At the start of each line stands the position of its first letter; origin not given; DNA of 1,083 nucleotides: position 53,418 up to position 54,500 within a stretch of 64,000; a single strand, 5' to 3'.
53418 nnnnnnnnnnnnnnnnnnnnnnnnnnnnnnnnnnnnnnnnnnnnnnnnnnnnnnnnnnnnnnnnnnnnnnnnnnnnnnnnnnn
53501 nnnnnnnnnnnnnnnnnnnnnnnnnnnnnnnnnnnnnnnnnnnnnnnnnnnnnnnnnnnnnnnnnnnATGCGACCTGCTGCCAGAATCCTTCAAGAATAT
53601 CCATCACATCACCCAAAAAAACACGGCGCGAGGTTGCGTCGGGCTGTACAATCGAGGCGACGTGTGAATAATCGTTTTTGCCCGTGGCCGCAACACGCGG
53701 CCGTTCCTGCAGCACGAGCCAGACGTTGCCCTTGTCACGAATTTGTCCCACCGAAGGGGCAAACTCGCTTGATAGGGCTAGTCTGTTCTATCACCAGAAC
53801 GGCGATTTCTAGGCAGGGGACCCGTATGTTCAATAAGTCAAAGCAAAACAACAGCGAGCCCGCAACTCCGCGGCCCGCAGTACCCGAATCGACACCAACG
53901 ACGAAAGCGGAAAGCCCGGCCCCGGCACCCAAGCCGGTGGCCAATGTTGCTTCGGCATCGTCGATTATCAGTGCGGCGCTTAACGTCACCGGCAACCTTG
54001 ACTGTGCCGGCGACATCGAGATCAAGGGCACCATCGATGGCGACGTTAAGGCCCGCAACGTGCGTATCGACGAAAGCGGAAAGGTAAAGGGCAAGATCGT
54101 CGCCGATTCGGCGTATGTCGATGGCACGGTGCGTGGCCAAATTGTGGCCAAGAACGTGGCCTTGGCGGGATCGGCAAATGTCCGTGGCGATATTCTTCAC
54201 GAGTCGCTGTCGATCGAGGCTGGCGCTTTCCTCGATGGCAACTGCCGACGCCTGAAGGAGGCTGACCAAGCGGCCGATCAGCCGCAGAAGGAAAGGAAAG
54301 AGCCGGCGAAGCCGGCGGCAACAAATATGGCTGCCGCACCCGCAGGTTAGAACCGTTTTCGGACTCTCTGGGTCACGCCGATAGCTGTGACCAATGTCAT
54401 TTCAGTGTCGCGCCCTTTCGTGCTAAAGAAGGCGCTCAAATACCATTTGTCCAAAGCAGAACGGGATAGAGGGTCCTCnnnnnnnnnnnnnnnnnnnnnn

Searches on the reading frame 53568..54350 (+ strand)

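Call 91: search_protein_families(library=pfam, max_evalue=0.00001, proteins=[window:53568-54350:+])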
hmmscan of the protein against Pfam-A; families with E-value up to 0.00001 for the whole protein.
window:53568-54350:+ (260 aa): 1 family
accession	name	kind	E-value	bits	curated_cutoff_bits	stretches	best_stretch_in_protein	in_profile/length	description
PF04519.19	Bactofilin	-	4.1e-24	85.1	27.9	1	132-226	1-97/98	Polymer-forming cytoskeletal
